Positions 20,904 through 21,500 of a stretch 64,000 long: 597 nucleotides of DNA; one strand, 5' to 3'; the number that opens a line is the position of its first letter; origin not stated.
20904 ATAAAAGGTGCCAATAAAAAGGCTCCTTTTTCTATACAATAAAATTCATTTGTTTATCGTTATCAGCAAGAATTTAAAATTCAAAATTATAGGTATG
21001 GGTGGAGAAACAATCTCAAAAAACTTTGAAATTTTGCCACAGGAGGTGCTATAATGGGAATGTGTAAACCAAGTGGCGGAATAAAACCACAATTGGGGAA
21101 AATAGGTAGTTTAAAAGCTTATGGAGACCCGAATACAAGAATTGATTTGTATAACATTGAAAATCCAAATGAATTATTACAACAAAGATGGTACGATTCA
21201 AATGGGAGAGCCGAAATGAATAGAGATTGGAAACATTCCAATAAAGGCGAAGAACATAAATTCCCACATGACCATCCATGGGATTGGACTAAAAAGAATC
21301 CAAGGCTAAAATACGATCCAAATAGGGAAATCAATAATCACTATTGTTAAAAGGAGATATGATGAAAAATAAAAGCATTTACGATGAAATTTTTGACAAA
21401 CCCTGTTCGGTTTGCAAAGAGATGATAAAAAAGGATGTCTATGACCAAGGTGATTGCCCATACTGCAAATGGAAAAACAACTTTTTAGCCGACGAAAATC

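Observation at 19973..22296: Tandem small-protein / zinc-ribbon-protein cassettes: candidate orphan toxin-tip + immunity array with no delivery domain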

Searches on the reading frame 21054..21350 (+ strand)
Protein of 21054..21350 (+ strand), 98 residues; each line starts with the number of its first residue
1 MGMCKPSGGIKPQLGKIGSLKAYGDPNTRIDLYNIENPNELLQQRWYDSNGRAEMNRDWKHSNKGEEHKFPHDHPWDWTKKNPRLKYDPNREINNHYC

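Call 4: search_protein_families(library=pfam, proteins=[window:21054-21350:+], max_evalue=1)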
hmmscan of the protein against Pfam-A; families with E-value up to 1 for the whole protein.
window:21054-21350:+ (98 aa): 0 families

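Call 8: find_homologous_proteins(query=window:21054-21350:+, max_evalue=0.01)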
Query window:21054-21350:+ (98 aa): 104 proteins with E <= 0.01 among 104 candidates.
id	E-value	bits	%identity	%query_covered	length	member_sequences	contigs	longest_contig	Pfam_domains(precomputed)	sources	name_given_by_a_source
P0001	7.5e-63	228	97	100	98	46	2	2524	-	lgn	-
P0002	1.3e-60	221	97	98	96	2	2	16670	-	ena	-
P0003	5.2e-54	199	84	100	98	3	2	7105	-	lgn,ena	-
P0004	2.9e-52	194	83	98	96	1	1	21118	-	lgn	-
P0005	2.7e-47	178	78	100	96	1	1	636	-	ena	-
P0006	7.7e-40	154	70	100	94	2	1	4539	-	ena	-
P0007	1.2e-39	153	71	100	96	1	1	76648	-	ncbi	-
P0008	5.5e-39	151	70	100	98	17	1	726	-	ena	-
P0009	7.1e-39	150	72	100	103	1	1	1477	-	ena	-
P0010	1.4e-38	149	70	100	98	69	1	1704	-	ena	-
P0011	2.6e-38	149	69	100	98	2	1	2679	-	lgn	-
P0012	2.9e-38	148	69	100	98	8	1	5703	-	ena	-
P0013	3.6e-38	148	72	100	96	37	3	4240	-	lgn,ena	-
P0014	1.3e-37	146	68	100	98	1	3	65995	-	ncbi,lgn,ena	-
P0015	7.1e-37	144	67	98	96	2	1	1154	-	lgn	-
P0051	2.4e-25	107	55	100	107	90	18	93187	-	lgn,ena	-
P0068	2.8e-21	94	50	100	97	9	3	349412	-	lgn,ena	-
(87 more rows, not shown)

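Call 9: search_protein_families(library=ncbifam, proteins=[window:21054-21350:+], max_evalue=1)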
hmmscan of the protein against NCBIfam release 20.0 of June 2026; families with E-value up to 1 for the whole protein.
window:21054-21350:+ (98 aa): 0 families

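Call 11: find_encoding_contigs(protein=P0051, flank=6000, max_places=4)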
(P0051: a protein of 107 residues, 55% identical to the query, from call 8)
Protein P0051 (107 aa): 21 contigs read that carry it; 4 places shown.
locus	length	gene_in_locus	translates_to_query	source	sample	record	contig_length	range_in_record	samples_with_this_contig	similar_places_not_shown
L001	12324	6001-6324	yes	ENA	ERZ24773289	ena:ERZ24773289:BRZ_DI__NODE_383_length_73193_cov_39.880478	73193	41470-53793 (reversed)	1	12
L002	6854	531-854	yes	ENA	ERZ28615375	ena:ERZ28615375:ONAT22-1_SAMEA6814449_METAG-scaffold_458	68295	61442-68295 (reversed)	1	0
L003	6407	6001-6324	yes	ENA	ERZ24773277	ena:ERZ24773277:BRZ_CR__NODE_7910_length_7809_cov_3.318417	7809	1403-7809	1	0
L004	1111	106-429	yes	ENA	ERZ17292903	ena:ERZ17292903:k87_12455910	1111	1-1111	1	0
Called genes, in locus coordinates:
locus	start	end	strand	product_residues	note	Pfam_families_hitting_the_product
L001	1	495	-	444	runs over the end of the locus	PF01171:ATP_bind_3, PF11734:TilS_C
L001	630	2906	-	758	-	PF19732:SpoIIE_N, PF07228:SpoIIE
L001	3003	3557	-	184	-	PF00625:Guanylate_kin, PF01712:dNK (faint), PF13238:AAA_18, PF13671:AAA_33 (weak)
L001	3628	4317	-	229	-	PF01520:Amidase_3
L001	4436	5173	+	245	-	PF14386:DUF4417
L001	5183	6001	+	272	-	-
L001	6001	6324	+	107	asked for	-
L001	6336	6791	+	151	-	PF14206:Cys_rich_CPCC (weak)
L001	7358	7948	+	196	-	-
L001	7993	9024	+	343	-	PF06103:DUF948 (faint), PF07889:DUF1664 (faint), PF08702:Fib_alpha (faint), PF10392:COG5_N (faint), PF24161:CCDC39, PF08614:ATG16 (faint), PF19220:Rod_CreS (faint)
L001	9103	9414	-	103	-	-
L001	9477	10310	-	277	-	PF04055:Radical_SAM (weak), PF13353:Fer4_12 (faint)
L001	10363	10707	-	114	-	-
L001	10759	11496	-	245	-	PF00072:Response_reg, PF08769:Spo0A_C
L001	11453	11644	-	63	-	-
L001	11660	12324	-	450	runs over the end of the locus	-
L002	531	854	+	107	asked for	-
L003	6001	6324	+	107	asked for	-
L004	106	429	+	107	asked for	-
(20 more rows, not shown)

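Call 12: find_encoding_contigs(protein=P0068, flank=6000, max_places=3)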
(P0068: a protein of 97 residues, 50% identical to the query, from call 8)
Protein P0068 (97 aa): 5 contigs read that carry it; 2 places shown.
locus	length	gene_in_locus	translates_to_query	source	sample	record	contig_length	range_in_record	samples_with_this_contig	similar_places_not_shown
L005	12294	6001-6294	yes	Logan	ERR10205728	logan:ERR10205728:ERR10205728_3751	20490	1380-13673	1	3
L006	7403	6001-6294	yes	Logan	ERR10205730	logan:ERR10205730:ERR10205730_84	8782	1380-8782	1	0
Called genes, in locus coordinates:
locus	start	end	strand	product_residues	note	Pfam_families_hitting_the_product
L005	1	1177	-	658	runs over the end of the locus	-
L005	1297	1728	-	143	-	PF01592:NifU_N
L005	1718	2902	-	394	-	PF00266:Aminotran_5, PF01212:Beta_elim_lyase, PF01041:DegT_DnrJ_EryC1 (weak)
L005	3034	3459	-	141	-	PF02082:Rrf2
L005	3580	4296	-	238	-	PF01520:Amidase_3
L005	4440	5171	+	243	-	PF14386:DUF4417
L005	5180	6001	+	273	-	-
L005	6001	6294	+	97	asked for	-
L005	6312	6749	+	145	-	PF14206:Cys_rich_CPCC (weak)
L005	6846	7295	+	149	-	-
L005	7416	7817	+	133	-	PF00636:Ribonuclease_3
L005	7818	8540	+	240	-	PF08032:SpoU_sub_bind, PF00588:SpoU_methylase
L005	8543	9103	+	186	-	PF04542:Sigma70_r2, PF08281:Sigma70_r4_2, PF00196:GerE, PF13384:HTH_23 (weak)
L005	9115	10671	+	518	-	PF05496:RuvB_N (faint), PF06068:TIP49 (faint), PF13177:DNA_pol3_delta2, PF00004:AAA, PF22608:DNAX_ATPase_lid, PF12169:DNA_pol3_gamma3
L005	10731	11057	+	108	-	PF02575:YbaB_DNA_bd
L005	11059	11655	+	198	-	PF21176:RecR_HhH, PF02132:RecR_ZnF, PF01751:Toprim, PF13662:Toprim_4, PF21175:RecR_C (weak)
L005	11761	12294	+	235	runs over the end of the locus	PF03575:Peptidase_S51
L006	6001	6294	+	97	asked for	-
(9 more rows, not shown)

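Call 18: search_protein_families(library=pfam, proteins=[L001:4436-5173:+, L001:5183-6001:+, L001:6336-6791:+, L001:7358-7948:+, L005:6846-7295:+], max_evalue=1)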
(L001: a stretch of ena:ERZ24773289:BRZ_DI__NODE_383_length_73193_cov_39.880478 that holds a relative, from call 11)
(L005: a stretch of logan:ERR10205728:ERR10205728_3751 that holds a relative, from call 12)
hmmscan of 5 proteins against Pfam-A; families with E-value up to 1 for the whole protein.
L001:4436-5173:+ (245 aa): 2 families
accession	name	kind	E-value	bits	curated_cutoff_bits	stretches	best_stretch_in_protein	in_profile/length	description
PF14386.11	DUF4417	-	6.7e-52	176.1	28.9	1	37-212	2-177/183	Domain of unknown function (DUF4417)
PF19191.5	HEF_HK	-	0.18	12.7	24.1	0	86-109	37-60/67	HEF_HK domain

L001:5183-6001:+ (272 aa): 4 families
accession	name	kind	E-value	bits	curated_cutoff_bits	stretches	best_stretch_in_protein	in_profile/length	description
PF22113.1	Mtrc-MtrF_II-IV_dom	-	0.018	15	30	1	33-86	73-131/176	Outer membrane cytochrome MtrC/MtrF-like, domains II/IV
PF10621.14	FpoO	-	0.062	14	25.2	1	11-81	28-97/110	F420H2 dehydrogenase subunit FpoO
PF05660.16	DUF807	-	0.064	13.7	25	1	104-155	62-114/142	Coxiella burnetii protein of unknown function (DUF807)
PF01844.29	HNH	-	0.075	13.6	21.4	1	44-87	1-46/47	HNH endonuclease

L001:6336-6791:+ (151 aa): 1 family
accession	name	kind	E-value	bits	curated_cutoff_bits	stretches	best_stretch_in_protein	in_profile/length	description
PF14206.11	Cys_rich_CPCC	-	3e-06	27.4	24.5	1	14-67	2-56/75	Cysteine-rich CPCC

L001:7358-7948:+ (196 aa): 3 families
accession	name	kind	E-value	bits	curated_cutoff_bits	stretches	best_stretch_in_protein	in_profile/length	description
PF13273.12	DUF4064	-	0.017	15.8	32.1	1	161-193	58-89/102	Protein of unknown function (DUF4064)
PF15038.11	Jiraiya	-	0.08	12.9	27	1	133-192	110-166/169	Jiraiya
PF00746.26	Gram_pos_anchor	-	0.19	12.2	20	1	169-191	20-42/43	LPXTG cell wall anchor motif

L005:6846-7295:+ (149 aa): 6 families
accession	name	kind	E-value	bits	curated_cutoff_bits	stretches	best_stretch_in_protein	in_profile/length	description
PF14206.11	Cys_rich_CPCC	-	1.7e-05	25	24.5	1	8-61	2-56/75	Cysteine-rich CPCC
PF04701.18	Pox_D2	-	0.027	15.1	25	1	43-114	9-82/139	Pox virus D2 protein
PF06093.19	Spt4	-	0.03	14.8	25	1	7-35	2-30/77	Spt4/RpoE2 zinc finger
PF06221.18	zf-C2HC5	-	0.036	14.5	25.8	1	5-30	16-41/54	Putative zinc finger motif, C2HC5-type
PF10571.15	UPF0547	-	0.16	12.6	29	1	7-30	1-21/26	Uncharacterised protein family UPF0547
PF19335.5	HMBD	-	0.34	11.4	23.6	1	22-30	14-22/28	Heavy metal binding domain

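Call 23: find_related_loci(query=A4, collection=genome_contigs, flank=8000)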
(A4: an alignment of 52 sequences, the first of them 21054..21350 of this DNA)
Query A4 (98 aa) in genome_contigs; peptide patterns used: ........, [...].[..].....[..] (x = any residue, [..] = any of these).
88 stretches matched a pattern; 80 encode a relative of the query (tblastn E <= 1e-3); 78 distinct loci.
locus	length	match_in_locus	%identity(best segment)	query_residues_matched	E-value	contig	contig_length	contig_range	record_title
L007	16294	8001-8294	97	1-98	3e-62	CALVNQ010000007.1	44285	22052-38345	MAG: uncultured Clostridia bacterium isolate BRZ_BV__bin76 genome assembly, contig: BRZ_BV__NODE_821_length_44285_cov_12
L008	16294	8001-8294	91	1-98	1e-59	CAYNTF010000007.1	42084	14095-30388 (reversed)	MAG TPA_asm: uncultured Lachnospiraceae bacterium isolate SRP141132_co6_278 genome assembly, contig: NODE_521_length_420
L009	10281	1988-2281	86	1-98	7e-56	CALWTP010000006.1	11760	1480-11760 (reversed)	MAG: uncultured Clostridia bacterium isolate E06__bin174 genome assembly, contig: E06__k127_5637504, whole genome shotgu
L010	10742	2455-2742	73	1-98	5e-41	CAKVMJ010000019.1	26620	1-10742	MAG: uncultured Clostridia bacterium isolate REFINED_METABAT215_TOP10_CONTIGS_1500_ASSEMBLY_K77_MERGED__Hadza_MoBio_hadz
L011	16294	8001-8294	68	1-98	7e-40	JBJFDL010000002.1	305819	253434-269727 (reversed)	MAG: Christensenellales bacterium isolate PUUB39_bin.048 NODE_1_length_305819_cov_32.924363, whole genome shotgun sequen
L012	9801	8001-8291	66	1-98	1e-39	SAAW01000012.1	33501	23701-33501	MAG: Clostridia bacterium isolate INTA.CYC.065 contig-100_947, whole genome shotgun sequence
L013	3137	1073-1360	68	1-92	2e-38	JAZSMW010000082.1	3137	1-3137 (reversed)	MAG: Clostridia bacterium isolate T1900044552_TS20190018.MAGScoT_cleanbin_000046 SGB_256_k141_535822, whole genome shotg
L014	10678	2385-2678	66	1-98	2e-37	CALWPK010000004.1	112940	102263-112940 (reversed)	MAG: uncultured Clostridia bacterium isolate BRZ_PF__bin51 genome assembly, contig: BRZ_PF__NODE_213_length_112940_cov_7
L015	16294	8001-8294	65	1-98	5e-37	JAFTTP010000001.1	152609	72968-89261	MAG: Clostridia bacterium isolate RGIG4138 Roe_deer_Colon-1__c14591, whole genome shotgun sequence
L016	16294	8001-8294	65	1-98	4e-36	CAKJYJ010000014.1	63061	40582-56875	Clostridiales bacterium isolate MAG-R039 genome assembly, contig: k141_11246, whole genome shotgun sequence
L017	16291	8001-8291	66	1-97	5e-36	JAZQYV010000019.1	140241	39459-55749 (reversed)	MAG: Candidatus Onthoplasma sp. isolate T1900045159_TC20190153.MAGScoT_cleanbin_000019 SGB_5016_k141_2775963, whole geno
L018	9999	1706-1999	61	1-98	7e-36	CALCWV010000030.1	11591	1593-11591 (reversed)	MAG TPA_asm: uncultured Clostridia bacterium isolate SRR1747054_bin.9_CONCOCT_v1.1_MAG genome assembly, contig: ERZ80828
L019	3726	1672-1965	64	1-98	2e-34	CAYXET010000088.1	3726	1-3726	MAG TPA_asm: uncultured Christensenella sp. isolate binchicken_co323_422 genome assembly, contig: NODE_28804_length_3726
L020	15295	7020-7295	63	1-98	1e-32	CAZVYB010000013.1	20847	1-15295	MAG TPA_asm: uncultured Lachnospiraceae bacterium isolate SRP315200_co2_729 genome assembly, contig: NODE_2270_length_20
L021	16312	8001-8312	58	1-98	3e-31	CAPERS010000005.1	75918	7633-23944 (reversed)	MAG TPA_asm: uncultured Eubacteriales bacterium isolate MGBC153948 genome assembly, contig: MGBC153948.5, whole genome s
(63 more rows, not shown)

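Call 28: search_protein_families(library=padloc, proteins=[L001:4436-5173:+, L001:5183-6001:+, L001:6001-6324:+, L001:6336-6791:+, window:21054-21350:+], max_evalue=1)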
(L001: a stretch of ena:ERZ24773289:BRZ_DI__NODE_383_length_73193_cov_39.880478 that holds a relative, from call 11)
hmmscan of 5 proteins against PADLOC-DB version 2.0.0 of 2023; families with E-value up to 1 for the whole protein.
L001:4436-5173:+ (245 aa): 0 families

L001:5183-6001:+ (272 aa): 0 families

L001:6001-6324:+ (107 aa): 0 families

L001:6336-6791:+ (151 aa): 1 family
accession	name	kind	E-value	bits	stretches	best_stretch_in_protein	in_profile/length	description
PDLC01691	Cas12f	-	0.098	10.6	1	12-37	288-313/332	CAS-V-F; effector__SPE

window:21054-21350:+ (98 aa): 0 families

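Call 29: search_protein_families(library=phrogs, proteins=[L001:4436-5173:+, L001:5183-6001:+, L001:6001-6324:+, L001:6336-6791:+, window:21054-21350:+], max_evalue=0.1)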
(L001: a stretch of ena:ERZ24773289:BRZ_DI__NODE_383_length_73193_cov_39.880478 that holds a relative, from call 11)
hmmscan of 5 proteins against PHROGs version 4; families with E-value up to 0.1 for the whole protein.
L001:4436-5173:+ (245 aa): 3 families
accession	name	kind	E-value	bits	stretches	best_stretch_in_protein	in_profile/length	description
phrog_940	-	DNA, RNA and nucleotide metabolism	1.1e-53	183.8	1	15-208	147-342/388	nuclease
phrog_8680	-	unknown function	4.3e-48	164.3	1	22-221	9-209/221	-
phrog_10568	-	unknown function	0.034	14.9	0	8-80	13-85/192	-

L001:5183-6001:+ (272 aa): 15 families
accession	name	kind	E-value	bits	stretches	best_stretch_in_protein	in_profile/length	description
phrog_5200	-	DNA, RNA and nucleotide metabolism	3.6e-27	96.2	1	4-138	3-137/154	HNH endonuclease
phrog_119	-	DNA, RNA and nucleotide metabolism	2.7e-09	37.3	1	13-130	175-307/443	HNH endonuclease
phrog_144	-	DNA, RNA and nucleotide metabolism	2.3e-06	28.4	1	22-111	65-158/175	HNH endonuclease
phrog_333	-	DNA, RNA and nucleotide metabolism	3.5e-05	25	1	15-85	7-78/138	HNH endonuclease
phrog_8048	-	DNA, RNA and nucleotide metabolism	0.00033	20.9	1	28-90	163-234/273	HNH endonuclease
phrog_4581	-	head and packaging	0.0011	19.4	1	19-90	43-113/395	terminase small subunit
phrog_740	-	DNA, RNA and nucleotide metabolism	0.0015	18.6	1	30-84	27-83/332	HNH endonuclease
phrog_8446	-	DNA, RNA and nucleotide metabolism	0.0016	19.1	1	27-82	126-192/211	HNH endonuclease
phrog_589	-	DNA, RNA and nucleotide metabolism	0.0059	17.4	1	25-111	75-164/179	HNH endonuclease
phrog_7370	-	DNA, RNA and nucleotide metabolism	0.0069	17.4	1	36-91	36-87/115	HNH endonuclease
phrog_5956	-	DNA, RNA and nucleotide metabolism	0.009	16.7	1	25-110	43-131/138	HNH endonuclease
phrog_1271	-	DNA, RNA and nucleotide metabolism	0.017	15.5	1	26-95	251-325/361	HNH endonuclease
phrog_25061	-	DNA, RNA and nucleotide metabolism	0.029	15.8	1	25-86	123-186/219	HNH endonuclease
phrog_2255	-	DNA, RNA and nucleotide metabolism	0.032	14.7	1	31-93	99-176/211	HNH endonuclease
phrog_5526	-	unknown function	0.055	14.6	0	103-141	10-48/107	-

L001:6001-6324:+ (107 aa): 1 family
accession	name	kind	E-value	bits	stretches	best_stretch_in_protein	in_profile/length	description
phrog_18811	-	moron, auxiliary metabolic gene and host takeover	5.8e-07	29.4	1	21-86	606-669/676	toxin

L001:6336-6791:+ (151 aa): 4 families
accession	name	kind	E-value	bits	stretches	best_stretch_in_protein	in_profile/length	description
phrog_6332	-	unknown function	3.9e-06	27.7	1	13-69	8-57/60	-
phrog_3711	-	unknown function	1.1e-05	26.4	1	74-147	2-74/77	-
phrog_35242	-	unknown function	0.033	15.1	1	2-24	26-48/71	-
phrog_24018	-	unknown function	0.084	14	1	5-21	3-19/59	-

window:21054-21350:+ (98 aa): 2 families
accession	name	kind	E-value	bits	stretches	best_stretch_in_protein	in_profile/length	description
phrog_18811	-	moron, auxiliary metabolic gene and host takeover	6.6e-05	22.6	1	22-81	610-669/676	toxin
phrog_21033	-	unknown function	0.017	15.7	1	15-82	173-238/265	-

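Call 30: search_protein_representatives(alignment_id=A4)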
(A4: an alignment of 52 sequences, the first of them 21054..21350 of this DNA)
Query: 52 sequences, 97 profile positions. Proteins with E-value up to 0.001 (for the whole library): 678; up to 1e-10: 107; up to 1e-30: 4. The best 150 are listed.
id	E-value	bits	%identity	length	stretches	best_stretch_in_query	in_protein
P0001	2.6e-41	156.2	-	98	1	1-97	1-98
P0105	6.4e-36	138.9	-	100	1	1-97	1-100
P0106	9.8e-36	138.3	-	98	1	1-97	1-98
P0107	4.3e-33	129.9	-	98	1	1-97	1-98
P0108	2.6e-30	120.9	-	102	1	3-97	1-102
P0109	2.2e-29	118.0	-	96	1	4-86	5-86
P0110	5.9e-29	116.6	-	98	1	1-96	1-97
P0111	6.0e-27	110.2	-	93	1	1-97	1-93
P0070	1.0e-26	109.4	-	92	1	1-69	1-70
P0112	2.0e-26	108.5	-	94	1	1-88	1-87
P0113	2.5e-26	108.2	-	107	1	3-90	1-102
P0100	1.9e-25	105.3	-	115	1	1-97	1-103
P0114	4.4e-25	104.2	-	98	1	2-87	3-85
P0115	4.7e-24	100.9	-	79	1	1-75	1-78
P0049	1.3e-23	99.5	-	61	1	3-63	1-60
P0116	2.3e-21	92.3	-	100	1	2-81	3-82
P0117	3.0e-21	91.9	-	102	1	1-92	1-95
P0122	9.4e-20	87.1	-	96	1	5-82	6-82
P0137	1.9e-16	76.5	-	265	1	6-83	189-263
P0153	1.7e-13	67.0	-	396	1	10-84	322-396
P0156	3.6e-13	66.0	-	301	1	13-81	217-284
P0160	6.8e-13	65.1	-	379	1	13-81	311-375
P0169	7.1e-12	61.8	-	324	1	17-84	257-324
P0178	2.2e-11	60.3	-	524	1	15-84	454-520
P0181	3.2e-11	59.7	-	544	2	18-84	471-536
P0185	4.0e-11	59.4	-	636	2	16-84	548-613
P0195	6.3e-11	58.8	-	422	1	17-84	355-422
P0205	8.8e-11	58.3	-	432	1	14-85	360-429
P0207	1.3e-10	57.8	-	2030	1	18-89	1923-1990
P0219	2.3e-10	57.0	-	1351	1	17-85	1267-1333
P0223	2.6e-10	56.8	-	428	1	19-85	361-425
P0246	8.3e-10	55.2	-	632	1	18-85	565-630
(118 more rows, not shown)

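Call 31: search_protein_families(library=pfam, proteins=[P0207, P0219, P0185, P0246, P0181, P0178, P0205, P0195, P0153, P0160], max_evalue=0.001)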
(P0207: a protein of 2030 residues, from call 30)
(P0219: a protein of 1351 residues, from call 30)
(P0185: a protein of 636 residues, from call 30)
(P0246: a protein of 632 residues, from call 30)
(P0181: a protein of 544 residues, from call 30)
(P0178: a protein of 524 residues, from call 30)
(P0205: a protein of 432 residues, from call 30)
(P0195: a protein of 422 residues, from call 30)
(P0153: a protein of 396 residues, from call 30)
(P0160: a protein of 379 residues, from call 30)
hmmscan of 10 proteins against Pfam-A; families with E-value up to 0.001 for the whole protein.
P0207 (2030 aa): 3 families
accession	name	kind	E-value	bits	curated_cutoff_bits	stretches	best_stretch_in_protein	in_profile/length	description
PF05593.20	RHS_repeat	-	8.4e-26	90.2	22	2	1398-1431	4-37/38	RHS Repeat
PF02018.23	CBM_4_9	-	3.1e-09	37.8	25.9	1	882-1013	1-131/136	Carbohydrate binding domain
PF15654.11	Tox-WTIP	-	6.3e-07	29.9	25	1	1976-2029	16-78/79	Toxin with a conserved tryptophan and TIP tripeptide motif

P0219 (1351 aa): 1 family
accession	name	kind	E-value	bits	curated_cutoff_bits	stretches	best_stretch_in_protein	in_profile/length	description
PF05593.20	RHS_repeat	-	5e-21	75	22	2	600-630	1-31/38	RHS Repeat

P0185 (636 aa): 1 family
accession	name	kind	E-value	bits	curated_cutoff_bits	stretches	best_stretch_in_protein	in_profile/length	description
PF05593.20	RHS_repeat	-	4.7e-33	113.3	22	4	135-172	1-38/38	RHS Repeat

P0246 (632 aa): 1 family
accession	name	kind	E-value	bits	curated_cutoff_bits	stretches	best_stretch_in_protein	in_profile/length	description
PF04740.18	LXG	-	8.8e-24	84.9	26.5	1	8-201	5-199/202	LXG domain of WXG superfamily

P0181 (544 aa): 1 family
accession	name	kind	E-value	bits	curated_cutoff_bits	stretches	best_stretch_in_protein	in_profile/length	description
PF05593.20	RHS_repeat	-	3e-20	72.5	22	2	35-71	1-38/38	RHS Repeat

P0178 (524 aa): 0 families

P0205 (432 aa): 2 families
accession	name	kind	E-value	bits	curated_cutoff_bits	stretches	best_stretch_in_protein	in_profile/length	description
PF04740.18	LXG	-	9.9e-09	35.8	26.5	1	7-177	5-191/202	LXG domain of WXG superfamily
PF08885.17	GSCFA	-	0.00016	21.9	25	0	36-259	10-128/237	GSCFA family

P0195 (422 aa): 0 families

P0153 (396 aa): 0 families

P0160 (379 aa): 0 families

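Call 35: search_solved_structures(query=A4, max_evalue=1, show_alignments=2)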
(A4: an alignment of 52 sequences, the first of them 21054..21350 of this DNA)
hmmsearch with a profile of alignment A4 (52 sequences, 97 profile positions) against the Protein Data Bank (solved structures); distinct sequences matched with E-value up to 1: 1.
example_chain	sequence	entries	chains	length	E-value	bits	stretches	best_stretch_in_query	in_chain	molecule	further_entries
9vvp_J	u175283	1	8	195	0.071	16.9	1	3-64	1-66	Gp27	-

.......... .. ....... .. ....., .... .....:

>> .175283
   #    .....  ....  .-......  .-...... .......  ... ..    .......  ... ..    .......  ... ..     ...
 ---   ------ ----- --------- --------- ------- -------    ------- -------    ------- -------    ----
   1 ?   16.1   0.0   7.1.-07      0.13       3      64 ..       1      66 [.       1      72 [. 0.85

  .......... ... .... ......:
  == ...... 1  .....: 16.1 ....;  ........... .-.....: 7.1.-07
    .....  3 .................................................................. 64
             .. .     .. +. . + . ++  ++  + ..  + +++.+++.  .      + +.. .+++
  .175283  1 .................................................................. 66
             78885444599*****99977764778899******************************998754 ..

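Call 36: find_encoding_contigs(protein=P0246, flank=4000, max_places=3)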
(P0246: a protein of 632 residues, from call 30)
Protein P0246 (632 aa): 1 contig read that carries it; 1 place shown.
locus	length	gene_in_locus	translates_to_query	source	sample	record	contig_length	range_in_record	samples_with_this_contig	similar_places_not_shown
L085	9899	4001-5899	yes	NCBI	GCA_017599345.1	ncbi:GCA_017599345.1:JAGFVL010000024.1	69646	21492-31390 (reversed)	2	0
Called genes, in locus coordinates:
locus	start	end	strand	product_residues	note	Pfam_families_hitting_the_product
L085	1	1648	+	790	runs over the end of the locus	PF02837:Glyco_hydro_2_N, PF22666:Glyco_hydro_2_N2 (weak), PF00703:Glyco_hydro_2, PF02836:Glyco_hydro_2_C, PF16355:DUF4982, PF18565:Glyco_hydro2_C5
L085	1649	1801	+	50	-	-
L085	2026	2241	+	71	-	PF13560:HTH_31, PF12844:HTH_19 (weak), PF13443:HTH_26 (weak), PF01381:HTH_3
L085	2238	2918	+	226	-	PF11368:DUF3169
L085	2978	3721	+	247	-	PF02661:Fic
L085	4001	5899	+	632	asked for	PF04740:LXG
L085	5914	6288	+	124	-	-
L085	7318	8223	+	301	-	PF01590:GAF, PF13185:GAF_2, PF00990:GGDEF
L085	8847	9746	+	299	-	PF08378:NERD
